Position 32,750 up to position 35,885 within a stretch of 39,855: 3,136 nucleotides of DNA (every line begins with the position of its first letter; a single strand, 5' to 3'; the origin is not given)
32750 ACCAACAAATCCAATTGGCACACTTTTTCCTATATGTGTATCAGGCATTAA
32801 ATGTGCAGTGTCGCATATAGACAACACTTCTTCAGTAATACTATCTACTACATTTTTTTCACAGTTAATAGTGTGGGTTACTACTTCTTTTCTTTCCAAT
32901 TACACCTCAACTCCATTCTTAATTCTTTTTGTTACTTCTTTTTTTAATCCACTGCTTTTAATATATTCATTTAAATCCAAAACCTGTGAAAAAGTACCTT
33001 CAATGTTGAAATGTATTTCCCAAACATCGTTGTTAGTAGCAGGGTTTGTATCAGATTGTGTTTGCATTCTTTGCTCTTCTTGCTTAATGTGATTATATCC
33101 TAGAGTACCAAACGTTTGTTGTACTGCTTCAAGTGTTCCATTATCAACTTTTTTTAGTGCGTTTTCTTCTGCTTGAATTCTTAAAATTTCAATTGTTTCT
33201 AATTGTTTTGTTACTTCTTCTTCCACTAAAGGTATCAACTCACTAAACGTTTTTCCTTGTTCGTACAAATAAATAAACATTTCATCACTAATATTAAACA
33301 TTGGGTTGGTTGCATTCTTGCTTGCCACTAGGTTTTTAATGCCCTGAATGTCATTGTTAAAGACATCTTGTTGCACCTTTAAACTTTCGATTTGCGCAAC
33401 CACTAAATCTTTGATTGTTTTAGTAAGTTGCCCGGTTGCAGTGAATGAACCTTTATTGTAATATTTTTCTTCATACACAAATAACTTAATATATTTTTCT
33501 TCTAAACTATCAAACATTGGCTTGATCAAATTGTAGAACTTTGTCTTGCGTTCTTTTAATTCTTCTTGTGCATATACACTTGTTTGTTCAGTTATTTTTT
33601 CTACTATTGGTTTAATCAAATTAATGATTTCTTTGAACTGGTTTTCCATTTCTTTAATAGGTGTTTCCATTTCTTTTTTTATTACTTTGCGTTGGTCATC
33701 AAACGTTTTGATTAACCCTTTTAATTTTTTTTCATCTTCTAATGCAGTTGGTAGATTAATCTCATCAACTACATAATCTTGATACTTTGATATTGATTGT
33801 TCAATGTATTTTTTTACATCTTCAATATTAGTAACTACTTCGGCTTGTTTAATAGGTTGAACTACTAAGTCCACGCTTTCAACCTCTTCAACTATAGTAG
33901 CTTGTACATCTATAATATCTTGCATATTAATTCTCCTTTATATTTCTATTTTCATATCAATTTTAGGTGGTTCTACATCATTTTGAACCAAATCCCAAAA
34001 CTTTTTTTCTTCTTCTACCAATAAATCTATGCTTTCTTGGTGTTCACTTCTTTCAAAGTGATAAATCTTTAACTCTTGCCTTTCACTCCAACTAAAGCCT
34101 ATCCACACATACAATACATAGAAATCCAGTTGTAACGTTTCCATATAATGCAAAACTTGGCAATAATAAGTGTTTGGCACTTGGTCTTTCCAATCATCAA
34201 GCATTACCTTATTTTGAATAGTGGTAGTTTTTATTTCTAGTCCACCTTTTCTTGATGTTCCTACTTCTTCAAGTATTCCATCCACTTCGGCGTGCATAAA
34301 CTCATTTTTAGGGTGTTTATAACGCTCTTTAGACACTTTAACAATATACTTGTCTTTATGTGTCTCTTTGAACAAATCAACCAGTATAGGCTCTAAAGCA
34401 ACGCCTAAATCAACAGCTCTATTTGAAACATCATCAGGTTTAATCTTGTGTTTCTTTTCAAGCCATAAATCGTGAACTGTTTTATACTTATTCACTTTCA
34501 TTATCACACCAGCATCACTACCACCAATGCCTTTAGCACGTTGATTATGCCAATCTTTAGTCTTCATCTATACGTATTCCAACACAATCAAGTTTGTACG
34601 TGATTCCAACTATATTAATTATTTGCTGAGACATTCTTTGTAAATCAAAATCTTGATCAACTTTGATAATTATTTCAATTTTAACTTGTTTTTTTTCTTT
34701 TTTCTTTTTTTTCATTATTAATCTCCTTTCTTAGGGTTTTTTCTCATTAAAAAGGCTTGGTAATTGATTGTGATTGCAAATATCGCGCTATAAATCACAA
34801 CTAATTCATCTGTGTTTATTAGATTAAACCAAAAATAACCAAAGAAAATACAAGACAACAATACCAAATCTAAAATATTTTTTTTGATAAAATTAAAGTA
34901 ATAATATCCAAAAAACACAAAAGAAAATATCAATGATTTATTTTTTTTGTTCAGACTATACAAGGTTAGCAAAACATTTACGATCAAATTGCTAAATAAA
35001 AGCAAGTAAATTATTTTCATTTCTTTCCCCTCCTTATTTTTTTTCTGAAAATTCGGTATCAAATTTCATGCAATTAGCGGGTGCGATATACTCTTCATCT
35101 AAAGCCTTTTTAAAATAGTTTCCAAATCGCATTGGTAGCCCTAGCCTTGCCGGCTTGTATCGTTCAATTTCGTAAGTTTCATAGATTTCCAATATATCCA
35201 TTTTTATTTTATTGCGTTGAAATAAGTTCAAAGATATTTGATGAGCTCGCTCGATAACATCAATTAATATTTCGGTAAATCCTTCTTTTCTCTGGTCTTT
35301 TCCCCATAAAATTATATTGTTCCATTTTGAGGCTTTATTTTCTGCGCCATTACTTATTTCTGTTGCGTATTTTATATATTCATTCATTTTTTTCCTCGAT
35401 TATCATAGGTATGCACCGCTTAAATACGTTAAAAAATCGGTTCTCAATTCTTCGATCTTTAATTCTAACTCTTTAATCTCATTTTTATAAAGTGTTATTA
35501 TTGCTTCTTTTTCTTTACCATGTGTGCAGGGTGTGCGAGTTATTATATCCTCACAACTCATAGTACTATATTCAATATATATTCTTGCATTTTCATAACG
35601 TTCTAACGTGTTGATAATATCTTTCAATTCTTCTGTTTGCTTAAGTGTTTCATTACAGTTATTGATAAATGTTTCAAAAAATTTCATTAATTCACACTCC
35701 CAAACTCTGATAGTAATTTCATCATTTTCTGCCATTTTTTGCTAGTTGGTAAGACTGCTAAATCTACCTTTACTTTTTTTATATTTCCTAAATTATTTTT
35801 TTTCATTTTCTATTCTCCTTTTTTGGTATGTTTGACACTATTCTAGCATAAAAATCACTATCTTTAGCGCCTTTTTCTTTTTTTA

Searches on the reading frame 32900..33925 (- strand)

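Call 24: search_protein_families(library=pfam, proteins=[window:32900-33925:-], max_evalue=0.01)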
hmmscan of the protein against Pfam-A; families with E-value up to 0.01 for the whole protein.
window:32900-33925:- (341 aa): 1 family
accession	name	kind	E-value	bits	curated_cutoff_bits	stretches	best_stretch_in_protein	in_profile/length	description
PF07083.16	DUF1351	-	4.6e-19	69.5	27.8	1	25-238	6-206/210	Protein of unknown function (DUF1351)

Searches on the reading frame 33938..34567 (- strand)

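Call 24: search_protein_families(library=pfam, proteins=[window:33938-34567:-], max_evalue=0.01)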
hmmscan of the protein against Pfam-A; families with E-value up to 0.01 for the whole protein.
window:33938-34567:- (209 aa): 1 family
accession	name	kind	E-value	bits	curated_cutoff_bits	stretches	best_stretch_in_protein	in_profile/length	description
PF09588.16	YqaJ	-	7.1e-28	98.2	22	1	5-143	1-145/150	YqaJ-like viral recombinase domain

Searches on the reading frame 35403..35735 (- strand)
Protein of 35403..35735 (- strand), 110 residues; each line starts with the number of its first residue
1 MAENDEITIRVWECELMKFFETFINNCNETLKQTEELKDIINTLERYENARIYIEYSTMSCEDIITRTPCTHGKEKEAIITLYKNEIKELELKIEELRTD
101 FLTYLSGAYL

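Call 67: search_protein_families(library=phrogs, proteins=[window:35403-35735:-], max_evalue=0.001)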
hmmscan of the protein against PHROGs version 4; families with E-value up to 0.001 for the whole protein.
window:35403-35735:- (110 aa): 1 family
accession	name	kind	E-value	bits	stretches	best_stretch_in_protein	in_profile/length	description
phrog_18087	-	unknown function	0.00037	21.5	1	48-94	22-71/122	-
